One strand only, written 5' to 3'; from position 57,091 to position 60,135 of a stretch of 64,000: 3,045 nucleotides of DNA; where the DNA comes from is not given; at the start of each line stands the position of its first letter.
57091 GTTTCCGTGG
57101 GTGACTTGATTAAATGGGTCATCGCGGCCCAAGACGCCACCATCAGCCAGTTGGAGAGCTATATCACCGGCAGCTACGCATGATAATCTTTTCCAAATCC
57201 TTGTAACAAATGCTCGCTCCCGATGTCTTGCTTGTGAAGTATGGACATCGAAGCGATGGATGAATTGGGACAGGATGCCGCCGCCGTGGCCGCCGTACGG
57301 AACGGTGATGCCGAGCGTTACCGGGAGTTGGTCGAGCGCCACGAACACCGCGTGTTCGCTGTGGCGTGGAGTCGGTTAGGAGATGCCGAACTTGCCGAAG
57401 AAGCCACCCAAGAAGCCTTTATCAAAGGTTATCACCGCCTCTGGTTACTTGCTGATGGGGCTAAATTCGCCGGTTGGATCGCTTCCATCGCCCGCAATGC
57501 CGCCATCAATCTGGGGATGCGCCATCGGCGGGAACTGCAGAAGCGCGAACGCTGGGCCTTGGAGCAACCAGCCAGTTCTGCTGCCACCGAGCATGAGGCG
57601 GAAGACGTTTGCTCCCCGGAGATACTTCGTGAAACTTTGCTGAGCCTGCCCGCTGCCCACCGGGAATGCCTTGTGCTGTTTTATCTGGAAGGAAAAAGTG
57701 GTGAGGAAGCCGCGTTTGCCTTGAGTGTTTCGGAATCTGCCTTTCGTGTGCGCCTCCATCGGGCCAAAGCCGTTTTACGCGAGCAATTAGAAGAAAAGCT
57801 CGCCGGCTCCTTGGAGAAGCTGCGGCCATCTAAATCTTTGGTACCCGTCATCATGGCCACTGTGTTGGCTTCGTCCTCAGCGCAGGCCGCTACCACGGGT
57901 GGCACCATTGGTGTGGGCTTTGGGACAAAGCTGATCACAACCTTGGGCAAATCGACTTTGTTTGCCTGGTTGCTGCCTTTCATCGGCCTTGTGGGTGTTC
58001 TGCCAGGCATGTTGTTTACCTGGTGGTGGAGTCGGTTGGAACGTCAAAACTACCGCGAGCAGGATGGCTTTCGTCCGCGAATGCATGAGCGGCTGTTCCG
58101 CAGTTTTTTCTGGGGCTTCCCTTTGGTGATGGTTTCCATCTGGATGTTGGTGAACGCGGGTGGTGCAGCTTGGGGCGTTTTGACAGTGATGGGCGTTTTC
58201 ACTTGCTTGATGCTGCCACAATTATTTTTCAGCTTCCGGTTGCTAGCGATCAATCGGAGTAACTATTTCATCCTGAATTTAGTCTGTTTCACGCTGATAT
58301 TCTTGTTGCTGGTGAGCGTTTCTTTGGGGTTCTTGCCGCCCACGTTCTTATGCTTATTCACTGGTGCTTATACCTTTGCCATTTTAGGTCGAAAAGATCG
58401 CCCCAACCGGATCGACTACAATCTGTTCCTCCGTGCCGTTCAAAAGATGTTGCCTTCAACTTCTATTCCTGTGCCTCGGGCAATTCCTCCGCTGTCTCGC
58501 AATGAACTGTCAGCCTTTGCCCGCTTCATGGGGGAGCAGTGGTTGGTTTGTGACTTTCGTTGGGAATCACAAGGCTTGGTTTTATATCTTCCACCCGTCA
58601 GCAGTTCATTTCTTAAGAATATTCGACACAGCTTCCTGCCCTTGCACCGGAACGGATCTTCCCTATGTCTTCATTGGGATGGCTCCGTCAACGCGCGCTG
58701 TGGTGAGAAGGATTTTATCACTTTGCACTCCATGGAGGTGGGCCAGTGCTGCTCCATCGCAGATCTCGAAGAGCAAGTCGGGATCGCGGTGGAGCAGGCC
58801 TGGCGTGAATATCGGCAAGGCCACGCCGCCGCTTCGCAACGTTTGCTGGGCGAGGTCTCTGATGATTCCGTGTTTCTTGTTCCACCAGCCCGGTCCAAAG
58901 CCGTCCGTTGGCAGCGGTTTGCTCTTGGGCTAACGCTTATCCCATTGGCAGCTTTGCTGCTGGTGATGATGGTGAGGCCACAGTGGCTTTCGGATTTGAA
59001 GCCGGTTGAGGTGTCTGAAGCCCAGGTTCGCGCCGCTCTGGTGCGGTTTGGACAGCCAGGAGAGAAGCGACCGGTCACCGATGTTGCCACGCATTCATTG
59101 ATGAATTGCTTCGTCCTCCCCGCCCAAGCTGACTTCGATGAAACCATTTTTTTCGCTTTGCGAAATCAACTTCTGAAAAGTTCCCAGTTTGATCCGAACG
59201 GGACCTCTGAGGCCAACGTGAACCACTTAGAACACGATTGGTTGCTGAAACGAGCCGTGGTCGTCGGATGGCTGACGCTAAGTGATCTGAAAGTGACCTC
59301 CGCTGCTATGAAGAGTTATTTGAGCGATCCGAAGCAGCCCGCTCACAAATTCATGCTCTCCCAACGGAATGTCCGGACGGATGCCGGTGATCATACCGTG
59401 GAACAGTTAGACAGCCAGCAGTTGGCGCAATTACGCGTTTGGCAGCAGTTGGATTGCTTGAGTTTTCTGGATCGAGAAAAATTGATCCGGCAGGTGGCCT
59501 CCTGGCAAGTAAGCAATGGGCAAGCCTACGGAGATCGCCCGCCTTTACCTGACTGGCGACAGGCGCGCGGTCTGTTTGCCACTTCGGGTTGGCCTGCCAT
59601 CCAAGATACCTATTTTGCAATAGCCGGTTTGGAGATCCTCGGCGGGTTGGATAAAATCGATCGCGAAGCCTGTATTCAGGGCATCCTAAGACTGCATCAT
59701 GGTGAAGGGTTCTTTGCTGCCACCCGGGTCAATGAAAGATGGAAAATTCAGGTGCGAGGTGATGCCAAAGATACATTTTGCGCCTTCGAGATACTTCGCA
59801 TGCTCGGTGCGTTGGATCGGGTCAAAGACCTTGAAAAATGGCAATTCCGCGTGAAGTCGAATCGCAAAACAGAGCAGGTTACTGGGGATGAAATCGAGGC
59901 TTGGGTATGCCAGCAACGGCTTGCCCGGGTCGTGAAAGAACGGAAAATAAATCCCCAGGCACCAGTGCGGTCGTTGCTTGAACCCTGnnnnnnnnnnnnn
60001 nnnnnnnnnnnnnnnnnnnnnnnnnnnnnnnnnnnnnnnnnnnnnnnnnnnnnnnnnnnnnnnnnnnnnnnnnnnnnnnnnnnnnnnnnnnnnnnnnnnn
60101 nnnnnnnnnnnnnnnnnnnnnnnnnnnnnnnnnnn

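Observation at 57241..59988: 915-aa ECF sigma factor covalently fused to a polytopic membrane region and an alpha/alpha-toroid-like domain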

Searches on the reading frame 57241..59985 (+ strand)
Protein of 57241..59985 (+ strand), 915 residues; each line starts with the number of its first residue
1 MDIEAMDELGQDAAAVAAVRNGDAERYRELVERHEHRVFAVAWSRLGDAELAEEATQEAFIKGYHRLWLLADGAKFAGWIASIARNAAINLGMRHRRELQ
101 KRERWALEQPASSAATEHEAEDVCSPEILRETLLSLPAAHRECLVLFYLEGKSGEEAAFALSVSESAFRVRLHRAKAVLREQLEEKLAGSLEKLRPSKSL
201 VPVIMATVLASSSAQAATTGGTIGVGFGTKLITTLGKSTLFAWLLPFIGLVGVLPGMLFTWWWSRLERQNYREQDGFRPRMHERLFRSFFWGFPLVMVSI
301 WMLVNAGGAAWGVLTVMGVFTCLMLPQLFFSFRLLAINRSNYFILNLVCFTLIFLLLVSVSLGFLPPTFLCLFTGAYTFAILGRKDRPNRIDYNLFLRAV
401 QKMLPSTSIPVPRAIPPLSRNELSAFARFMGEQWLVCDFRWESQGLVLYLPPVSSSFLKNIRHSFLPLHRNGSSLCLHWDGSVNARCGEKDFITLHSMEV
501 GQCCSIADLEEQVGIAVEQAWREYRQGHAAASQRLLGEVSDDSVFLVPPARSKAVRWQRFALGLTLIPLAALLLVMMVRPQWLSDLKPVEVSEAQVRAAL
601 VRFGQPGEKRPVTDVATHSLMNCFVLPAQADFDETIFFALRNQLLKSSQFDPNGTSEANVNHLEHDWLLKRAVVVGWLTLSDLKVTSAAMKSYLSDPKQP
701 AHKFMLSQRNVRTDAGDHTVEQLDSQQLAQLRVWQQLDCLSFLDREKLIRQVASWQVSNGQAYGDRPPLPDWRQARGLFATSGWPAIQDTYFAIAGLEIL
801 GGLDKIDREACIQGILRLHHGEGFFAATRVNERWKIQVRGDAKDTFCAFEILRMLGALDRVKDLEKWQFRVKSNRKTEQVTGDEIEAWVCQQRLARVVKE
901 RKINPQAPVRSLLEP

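Call 3: search_protein_families(library=pfam, proteins=[window:57241-59985:+], max_evalue=0.1)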
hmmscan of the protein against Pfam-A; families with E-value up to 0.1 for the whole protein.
window:57241-59985:+ (915 aa): 5 families
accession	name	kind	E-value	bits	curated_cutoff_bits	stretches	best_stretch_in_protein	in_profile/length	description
PF08281.18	Sigma70_r4_2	-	9.3e-11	41.6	25.7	1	128-177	3-52/54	Sigma-70, region 4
PF04542.20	Sigma70_r2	-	3.8e-10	39.8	24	1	30-97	1-70/71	Sigma-70 region 2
PF00432.27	Prenyltrans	-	4.2e-08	33.4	26.5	1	742-878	49-164/304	Prenyltransferase alpha-alpha toroid domain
PF04545.22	Sigma70_r4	-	1.8e-05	24.6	24.1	1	133-181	2-50/50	Sigma-70, region 4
PF07638.17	Sigma70_ECF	-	0.015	15.7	21.1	1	18-184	10-184/185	ECF sigma factor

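Call 4: search_protein_families(library=ncbifam, proteins=[window:57241-59985:+], max_evalue=0.1)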
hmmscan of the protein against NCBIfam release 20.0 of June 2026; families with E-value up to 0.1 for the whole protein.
window:57241-59985:+ (915 aa): 77 families (the best 25 are shown)
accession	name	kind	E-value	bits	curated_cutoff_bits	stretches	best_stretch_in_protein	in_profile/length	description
NF008888.0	PRK11922.1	equivalog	1.2e-25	90.5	204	1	10-193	15-206/231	RNA polymerase sigma factor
NF004113.0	PRK05602.1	equivalog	1.5e-24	86.8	208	1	7-186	27-204/211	RNA polymerase sigma factor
NF007223.0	PRK09641.1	equivalog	1.3e-20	74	209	1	15-185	8-186/187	RNA polymerase sigma factor SigW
TIGR02983.1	SigE-fam_strep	subfamily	6.6e-20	71.6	141.55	1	22-186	3-161/162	SigE family RNA polymerase sigma factor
TIGR02937.1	sigma70-ECF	superfamily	2e-19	69.9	42.9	1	27-183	3-165/165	sigma-70 family RNA polymerase sigma factor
NF009171.0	PRK12518.1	equivalog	2.4e-18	66.6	208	1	12-186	14-187/191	RNA polymerase sigma factor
TIGR02948.1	SigW_bacill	equivalog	2.9e-18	66.6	243.1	1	15-184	8-185/187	RNA polymerase sigma factor SigW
NF058625.1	sigma_PG0214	equivalog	9.7e-18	64.4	130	1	25-186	4-164/170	GFO_1088 family ECF-type sigma factor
NF007225.0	PRK09643.1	equivalog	3.4e-17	62.8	190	1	11-187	13-186/204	RNA polymerase sigma factor SigM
NF006930.0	PRK09415.1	subfamily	3.4e-17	62.8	198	1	27-185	18-177/179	RNA polymerase factor sigma C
TIGR02985.1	Sig70_bacteroi1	subfamily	1.2e-16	61.3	126.4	1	26-183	2-162/162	RNA polymerase sigma-70 factor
TIGR02950.1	SigM_subfam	subfamily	2.8e-16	59.7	147.95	1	29-183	4-158/159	RNA polymerase sigma factor, SigM family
NF009168.0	PRK12515.1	subfamily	3.8e-16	59.1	236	1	11-185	8-181/189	RNA polymerase sigma factor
NF009170.0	PRK12517.1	subfamily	8.8e-16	57.9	197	1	23-186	21-179/188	RNA polymerase sigma factor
NF009166.1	PRK12513.1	equivalog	9e-16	58.1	206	1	10-186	7-189/193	RNA polymerase sigma factor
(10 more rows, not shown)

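Call 5: find_homologous_proteins(query=window:57241-59985:+, max_evalue=0.001)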
Query window:57241-59985:+ (915 aa): 452 proteins with E <= 0.001 among 8000 candidates; the best 120 are listed.
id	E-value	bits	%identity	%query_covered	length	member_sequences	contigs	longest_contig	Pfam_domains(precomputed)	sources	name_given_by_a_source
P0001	0.0e+0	2095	100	100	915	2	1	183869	PF04545.23,PF04542.21,PF08281.19,PF00432.28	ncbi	-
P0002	0.0e+0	1709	80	99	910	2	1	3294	PF04545.23,PF04542.21,PF08281.19,PF00432.28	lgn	-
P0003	0.0e+0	1326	65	99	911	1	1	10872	PF04545.23,PF04542.21,PF08281.19,PF00432.28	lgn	-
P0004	0.0e+0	1249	62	99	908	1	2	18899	PF04545.23,PF04542.21,PF08281.19,PF00432.28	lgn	-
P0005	0.0e+0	1189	59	100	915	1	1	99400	PF04545.23,PF04542.21,PF08281.19,PF00432.28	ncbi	-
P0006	7.5e-296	1002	52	97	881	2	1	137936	PF04545.23,PF04542.21,PF08281.19,PF00432.28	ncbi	ncbi:MAG TPA: sigma-70 family RNA polymerase sigma factor [Verrucomicrobiae bacterium]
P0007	2.2e-271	921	49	99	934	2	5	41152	PF04545.23,PF04542.21,PF08281.19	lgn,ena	-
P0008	1.8e-267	908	49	99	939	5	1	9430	PF04545.23,PF04542.21,PF08281.19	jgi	jgi:RNA polymerase sigma-70 factor (ECF subfamily)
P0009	1.5e-266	905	49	100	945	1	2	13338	PF04545.23,PF04542.21,PF08281.19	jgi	jgi:RNA polymerase sigma-70 factor (ECF subfamily)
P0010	2.0e-265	901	48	100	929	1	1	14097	PF04545.23,PF04542.21,PF08281.19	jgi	jgi:RNA polymerase sigma factor (sigma-70 family)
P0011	3.3e-265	901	47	100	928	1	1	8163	PF04545.23,PF04542.21,PF08281.19,PF00432.28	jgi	jgi:RNA polymerase sigma factor (sigma-70 family)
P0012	9.6e-264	896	48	99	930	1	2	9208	PF04545.23,PF04542.21,PF08281.19,PF00432.28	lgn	-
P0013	1.5e-262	892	48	100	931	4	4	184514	PF04545.23,PF04542.21,PF08281.19,PF00432.28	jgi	jgi:RNA polymerase sigma-70 factor (ECF subfamily)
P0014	1.5e-262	892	49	99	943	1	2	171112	PF04545.23,PF04542.21,PF08281.19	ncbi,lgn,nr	ncbi:MAG: sigma-70 family RNA polymerase sigma factor [Verrucomicrobia bacterium]|nr:sigma-70 family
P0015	5.9e-262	890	49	100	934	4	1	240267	PF04545.23,PF04542.21,PF08281.19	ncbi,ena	-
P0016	2.0e-261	888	48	99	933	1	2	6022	PF04545.23,PF04542.21,PF08281.19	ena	-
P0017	4.9e-261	887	49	100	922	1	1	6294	PF04545.23,PF04542.21,PF08281.19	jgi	jgi:RNA polymerase sigma-70 factor, ECF subfamily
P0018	8.9e-261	886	48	100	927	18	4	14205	PF04545.23,PF04542.21,PF08281.19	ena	-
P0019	2.2e-260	885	48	99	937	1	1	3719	PF07638.18,PF04545.23,PF04542.21,PF08281.19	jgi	jgi:RNA polymerase sigma factor (sigma-70 family)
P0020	2.3e-260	885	47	100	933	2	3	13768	PF04545.23,PF04542.21,PF08281.19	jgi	jgi:RNA polymerase sigma factor (sigma-70 family)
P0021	1.5e-259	882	48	99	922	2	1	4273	PF04545.23,PF04542.21,PF08281.19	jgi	jgi:RNA polymerase sigma-70 factor (ECF subfamily)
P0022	3.8e-259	880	49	99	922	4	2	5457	PF04545.23,PF04542.21,PF08281.19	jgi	jgi:RNA polymerase sigma-70 factor (ECF subfamily)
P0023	7.7e-257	873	47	99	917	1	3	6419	PF04545.23,PF04542.21,PF08281.19,PF00432.28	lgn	-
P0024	5.2e-254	863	47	100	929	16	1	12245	PF04545.23,PF04542.21,PF08281.19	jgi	jgi:RNA polymerase sigma factor (sigma-70 family)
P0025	2.2e-252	858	48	99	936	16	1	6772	PF04545.23,PF04542.21,PF08281.19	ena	-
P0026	4.5e-252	857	47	100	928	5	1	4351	PF04545.23,PF04542.21,PF08281.19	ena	-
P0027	5.0e-252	857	48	100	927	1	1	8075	PF04545.23,PF04542.21,PF08281.19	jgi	jgi:RNA polymerase sigma-70 factor (ECF subfamily)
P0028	2.3e-250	851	47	99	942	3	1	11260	PF04545.23,PF04542.21,PF08281.19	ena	-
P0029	5.3e-250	850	46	100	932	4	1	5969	PF04545.23,PF04542.21,PF08281.19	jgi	-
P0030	7.4e-250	850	47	100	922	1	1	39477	PF04545.23,PF04542.21,PF08281.19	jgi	jgi:RNA polymerase sigma-70 factor (ECF subfamily)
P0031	1.0e-249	849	48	98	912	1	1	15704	PF04545.23,PF04542.21,PF08281.19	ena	-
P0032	2.0e-249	848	46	100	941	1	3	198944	PF04545.23,PF04542.21,PF08281.19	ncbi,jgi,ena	jgi:RNA polymerase sigma-70 factor (ECF subfamily)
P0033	2.6e-249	848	47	100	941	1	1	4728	PF04545.23,PF04542.21,PF08281.19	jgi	jgi:RNA polymerase sigma factor (sigma-70 family)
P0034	4.7e-249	847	47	99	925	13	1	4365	PF04545.23,PF04542.21,PF08281.19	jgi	jgi:RNA polymerase sigma-70 factor (ECF subfamily)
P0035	6.6e-249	847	46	99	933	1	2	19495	PF04545.23,PF04542.21,PF08281.19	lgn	-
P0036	3.5e-248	844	47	100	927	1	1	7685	PF04545.23,PF04542.21,PF08281.19,PF00432.28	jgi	jgi:RNA polymerase sigma-70 factor, ECF subfamily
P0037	4.6e-248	844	47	100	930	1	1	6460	PF04545.23,PF04542.21,PF08281.19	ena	-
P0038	2.8e-247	841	46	100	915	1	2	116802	PF04545.23,PF04542.21,PF08281.19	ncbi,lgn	-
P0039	7.0e-247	840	46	100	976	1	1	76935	PF04545.23,PF04542.21,PF08281.19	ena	-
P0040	1.8e-246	838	48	99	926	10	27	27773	PF04545.23,PF04542.21,PF08281.19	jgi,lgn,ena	jgi:RNA polymerase sigma-70 factor (ECF subfamily)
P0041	2.4e-245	835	47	99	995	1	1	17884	PF04545.23,PF04542.21,PF08281.19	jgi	jgi:RNA polymerase sigma-70 factor (ECF subfamily)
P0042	3.4e-245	834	47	100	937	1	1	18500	PF04545.23,PF04542.21,PF08281.19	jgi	jgi:RNA polymerase sigma factor (sigma-70 family)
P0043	3.7e-245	834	46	100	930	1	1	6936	PF04545.23,PF04542.21,PF08281.19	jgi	jgi:RNA polymerase sigma-70 factor (ECF subfamily)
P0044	1.2e-244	833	46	99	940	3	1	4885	PF04545.23,PF04542.21,PF08281.19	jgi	jgi:RNA polymerase sigma factor (sigma-70 family)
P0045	5.1e-244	830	46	100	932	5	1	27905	PF04545.23,PF04542.21,PF08281.19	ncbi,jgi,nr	ncbi:MAG: sigma-70 family RNA polymerase sigma factor [Verrucomicrobia bacterium]|nr:MAG: sigma-70 f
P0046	8.9e-244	830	46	99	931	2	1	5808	PF07638.18,PF04545.23,PF04542.21,PF08281.19,PF00432.28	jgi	jgi:RNA polymerase sigma factor (sigma-70 family)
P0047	1.7e-242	825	47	100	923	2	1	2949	PF04545.23,PF04542.21,PF08281.19,PF00432.28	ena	-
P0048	3.2e-242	824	46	100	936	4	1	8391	PF04545.23,PF04542.21,PF08281.19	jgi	jgi:RNA polymerase sigma-70 factor (ECF subfamily)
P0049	9.4e-242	823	46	100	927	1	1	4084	PF04545.23,PF04542.21,PF08281.19,PF00432.28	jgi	jgi:RNA polymerase sigma-70 factor, ECF subfamily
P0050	1.9e-241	822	46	100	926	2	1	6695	PF04545.23,PF04542.21,PF08281.19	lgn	-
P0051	8.1e-241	820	47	100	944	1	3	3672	PF04545.23,PF04542.21,PF08281.19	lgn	-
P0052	8.1e-241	820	47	99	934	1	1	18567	PF04545.23,PF04542.21,PF08281.19,PF00432.28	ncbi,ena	-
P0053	2.9e-240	818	46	99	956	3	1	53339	PF04545.23,PF04542.21,PF08281.19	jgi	-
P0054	3.6e-240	818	45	99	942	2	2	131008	PF04545.23,PF04542.21,PF08281.19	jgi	jgi:RNA polymerase sigma-70 factor (ECF subfamily)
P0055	1.8e-239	815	47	99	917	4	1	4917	PF04545.23,PF04542.21,PF08281.19,PF00432.28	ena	-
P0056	2.6e-239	815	47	100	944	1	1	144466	PF04545.23,PF04542.21,PF08281.19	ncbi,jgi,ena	jgi:RNA polymerase sigma-70 factor (ECF subfamily)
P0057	4.3e-239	814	45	99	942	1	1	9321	PF04545.23,PF04542.21,PF08281.19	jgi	jgi:RNA polymerase sigma factor (sigma-70 family)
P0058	5.4e-239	814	47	99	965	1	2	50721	PF04545.23,PF04542.21,PF08281.19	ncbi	ncbi:MAG: sigma-70 family RNA polymerase sigma factor [Limisphaerales bacterium]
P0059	8.4e-239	813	46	100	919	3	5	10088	PF04545.23,PF04542.21,PF08281.19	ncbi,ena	-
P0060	9.6e-239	813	45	100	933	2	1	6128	PF04545.23,PF04542.21,PF08281.19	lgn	-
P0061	9.8e-239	813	46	100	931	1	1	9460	PF04545.23,PF04542.21,PF08281.19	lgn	-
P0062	2.0e-238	812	46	100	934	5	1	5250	PF04545.23,PF04542.21,PF08281.19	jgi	jgi:RNA polymerase sigma-70 factor (ECF subfamily)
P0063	2.0e-237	809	45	100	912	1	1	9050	PF04545.23,PF04542.21,PF08281.19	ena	-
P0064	5.7e-237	807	46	100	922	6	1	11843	PF04545.23,PF04542.21,PF08281.19,PF00432.28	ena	-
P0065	7.5e-237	807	45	100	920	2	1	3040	PF04545.23,PF04542.21,PF08281.19,PF00432.28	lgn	-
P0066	9.4e-237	806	45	99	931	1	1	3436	PF04545.23,PF04542.21,PF08281.19,PF00432.28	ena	-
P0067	2.0e-236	805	45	100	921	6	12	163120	PF04545.23,PF04542.21,PF08281.19,PF00432.28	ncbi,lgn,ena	-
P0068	2.5e-236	805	46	100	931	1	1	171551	PF04545.23,PF04542.21,PF08281.19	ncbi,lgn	-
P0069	3.0e-236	805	46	100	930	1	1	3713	PF04545.23,PF04542.21,PF08281.19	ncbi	-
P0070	6.2e-236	804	45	100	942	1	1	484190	PF04545.23,PF04542.21,PF08281.19,PF00432.28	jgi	jgi:RNA polymerase sigma-70 factor (ECF subfamily)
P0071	6.7e-236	804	46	100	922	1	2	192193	PF04545.23,PF04542.21,PF08281.19,PF00432.28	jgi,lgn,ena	jgi:RNA polymerase sigma-70 factor (ECF subfamily)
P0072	1.4e-235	802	45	99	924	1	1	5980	PF04545.23,PF04542.21,PF08281.19,PF00432.28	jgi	-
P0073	1.5e-235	802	45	99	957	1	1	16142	PF04545.23,PF04542.21,PF08281.19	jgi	jgi:RNA polymerase sigma-70 factor (ECF subfamily)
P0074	6.0e-235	800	45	100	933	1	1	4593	PF04545.23,PF04542.21,PF08281.19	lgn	-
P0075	1.3e-233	796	45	100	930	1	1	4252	PF04545.23,PF04542.21,PF08281.19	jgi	jgi:RNA polymerase sigma-70 factor, ECF subfamily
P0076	2.3e-233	795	46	99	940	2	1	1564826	PF04545.23,PF04542.21,PF08281.19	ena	-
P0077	2.7e-232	792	45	99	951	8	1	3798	PF04545.23,PF04542.21,PF08281.19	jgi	jgi:RNA polymerase sigma-70 factor (ECF subfamily)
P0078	2.9e-232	791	46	100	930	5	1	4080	PF04545.23,PF04542.21,PF08281.19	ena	-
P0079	3.2e-232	791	46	99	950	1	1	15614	PF04545.23,PF04542.21,PF08281.19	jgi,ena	-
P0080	5.5e-232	791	45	99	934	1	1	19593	PF07638.18,PF04545.23,PF04542.21,PF08281.19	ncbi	-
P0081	5.9e-232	790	45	98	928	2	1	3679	PF04545.23,PF04542.21,PF08281.19,PF00432.28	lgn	-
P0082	2.0e-231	789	47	94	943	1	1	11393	PF04545.23,PF04542.21,PF08281.19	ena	-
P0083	4.4e-231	788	45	100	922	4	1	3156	PF04545.23,PF04542.21,PF08281.19,PF00432.28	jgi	-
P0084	6.1e-231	787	45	100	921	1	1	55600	PF04545.23,PF04542.21,PF08281.19,PF00432.28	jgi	jgi:RNA polymerase sigma-70 factor (ECF subfamily)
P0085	1.1e-230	786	45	99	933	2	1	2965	PF04545.23,PF04542.21,PF08281.19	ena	-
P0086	1.4e-230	786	44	100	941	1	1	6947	PF04545.23,PF04542.21,PF08281.19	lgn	-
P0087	2.3e-230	785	46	99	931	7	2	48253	PF04545.23,PF04542.21,PF08281.19,PF00432.28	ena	-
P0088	2.9e-230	785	45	100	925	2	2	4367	PF07638.18,PF04545.23,PF04542.21,PF08281.19,PF00432.28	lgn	-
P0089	3.3e-230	785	44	100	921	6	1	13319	PF04545.23,PF04542.21,PF08281.19,PF00432.28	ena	-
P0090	5.2e-230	784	44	100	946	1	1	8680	PF04545.23,PF04542.21,PF08281.19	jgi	jgi:RNA polymerase sigma-70 factor (ECF subfamily)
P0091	8.2e-230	783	44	100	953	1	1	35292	PF04545.23,PF04542.21,PF08281.19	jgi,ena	-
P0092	1.4e-229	783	45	100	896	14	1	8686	PF04545.23,PF04542.21,PF08281.19,PF00432.28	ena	-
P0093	1.4e-229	783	45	100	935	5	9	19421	PF04545.23,PF04542.21,PF08281.19,PF00432.28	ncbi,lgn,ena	-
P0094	1.4e-229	783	46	100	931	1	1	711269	PF04545.23,PF04542.21,PF08281.19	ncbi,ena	-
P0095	2.4e-229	782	45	100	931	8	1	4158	PF04545.23,PF04542.21,PF08281.19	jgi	-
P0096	4.8e-229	781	45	100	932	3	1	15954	PF04545.23,PF04542.21,PF08281.19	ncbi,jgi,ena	jgi:RNA polymerase sigma-70 factor (ECF subfamily)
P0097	7.4e-229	780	46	100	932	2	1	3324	PF04545.23,PF04542.21,PF08281.19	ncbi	-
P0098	5.4e-228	777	45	99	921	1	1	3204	PF04545.23,PF04542.21,PF08281.19,PF00432.28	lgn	-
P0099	5.9e-228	777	45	100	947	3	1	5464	PF04545.23,PF04542.21,PF08281.19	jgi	-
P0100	8.4e-228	777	45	100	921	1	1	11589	PF04545.23,PF04542.21,PF08281.19,PF00432.28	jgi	-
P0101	4.8e-227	774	44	100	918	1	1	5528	PF04545.23,PF04542.21,PF08281.19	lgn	-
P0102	5.8e-227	774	44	100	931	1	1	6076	PF04545.23,PF04542.21,PF08281.19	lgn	-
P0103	1.3e-226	773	45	100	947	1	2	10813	PF04545.23,PF04542.21,PF08281.19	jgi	jgi:RNA polymerase sigma-70 factor (ECF subfamily)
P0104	1.4e-226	773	45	100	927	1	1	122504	PF04545.23,PF04542.21,PF08281.19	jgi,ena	jgi:RNA polymerase sigma-70 factor (ECF subfamily)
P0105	2.0e-226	772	45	99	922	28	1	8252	PF04545.23,PF04542.21,PF08281.19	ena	-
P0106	5.8e-226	771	45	99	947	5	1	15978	PF04545.23,PF04542.21,PF08281.19,PF00432.28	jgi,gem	-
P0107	2.9e-225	768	44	100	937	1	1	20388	PF04545.23,PF04542.21,PF08281.19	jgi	jgi:RNA polymerase sigma-70 factor (ECF subfamily)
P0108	3.9e-225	768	45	100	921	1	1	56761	PF04545.23,PF04542.21,PF08281.19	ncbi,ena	-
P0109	4.5e-225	768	44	100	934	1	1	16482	PF07638.18,PF04545.23,PF04542.21,PF08281.19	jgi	jgi:RNA polymerase sigma factor (sigma-70 family)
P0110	5.3e-225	767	46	99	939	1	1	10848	PF04545.23,PF04542.21,PF08281.19,PF00432.28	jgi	jgi:RNA polymerase sigma factor (sigma-70 family)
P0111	5.7e-225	767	45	100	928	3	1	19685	PF04545.23,PF04542.21,PF08281.19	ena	-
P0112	6.0e-225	767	45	100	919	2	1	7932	PF04545.23,PF04542.21,PF08281.19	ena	-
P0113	9.3e-225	767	45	99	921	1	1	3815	PF04545.23,PF04542.21,PF08281.19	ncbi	-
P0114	1.1e-224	766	45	100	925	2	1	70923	PF04545.23,PF04542.21,PF08281.19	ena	-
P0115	1.1e-224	766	44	100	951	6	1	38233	PF04545.23,PF04542.21,PF08281.19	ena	-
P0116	1.2e-224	766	44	100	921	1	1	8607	PF04545.23,PF04542.21,PF08281.19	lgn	-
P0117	2.1e-224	765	45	100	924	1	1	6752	PF04545.23,PF04542.21,PF08281.19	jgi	jgi:RNA polymerase sigma-70 factor, ECF subfamily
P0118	8.8e-224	763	44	99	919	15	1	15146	PF04545.23,PF04542.21,PF08281.19,PF00432.28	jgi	jgi:RNA polymerase sigma-70 factor (ECF subfamily)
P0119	1.1e-223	763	43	100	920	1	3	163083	PF04545.23,PF04542.21,PF08281.19,PF00432.28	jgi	-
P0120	1.2e-223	763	46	100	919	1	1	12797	PF04542.21,PF08281.19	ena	-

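Call 18: find_encoding_contigs(protein=P0005, flank=6000, max_places=3)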
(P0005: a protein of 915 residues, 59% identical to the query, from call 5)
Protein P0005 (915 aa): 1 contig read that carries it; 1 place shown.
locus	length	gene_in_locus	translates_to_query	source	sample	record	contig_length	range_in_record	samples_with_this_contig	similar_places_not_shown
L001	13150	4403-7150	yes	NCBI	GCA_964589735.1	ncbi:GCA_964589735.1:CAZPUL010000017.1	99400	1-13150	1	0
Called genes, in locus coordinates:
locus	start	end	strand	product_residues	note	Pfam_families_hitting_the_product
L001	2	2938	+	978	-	?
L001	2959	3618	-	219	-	-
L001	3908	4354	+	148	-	PF00571:CBS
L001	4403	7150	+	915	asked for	PF04542:Sigma70_r2, PF04545:Sigma70_r4 (weak), PF08281:Sigma70_r4_2, PF00432:Prenyltrans (weak)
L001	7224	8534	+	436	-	PF07690:MFS_1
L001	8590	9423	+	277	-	PF07596:SBP_bac_10 (faint)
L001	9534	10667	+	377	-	PF02985:HEAT (faint), PF13646:HEAT_2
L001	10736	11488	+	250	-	PF06439:3keto-disac_hyd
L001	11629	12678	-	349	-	PF01207:Dus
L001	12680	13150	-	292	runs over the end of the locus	PF05430:Methyltransf_30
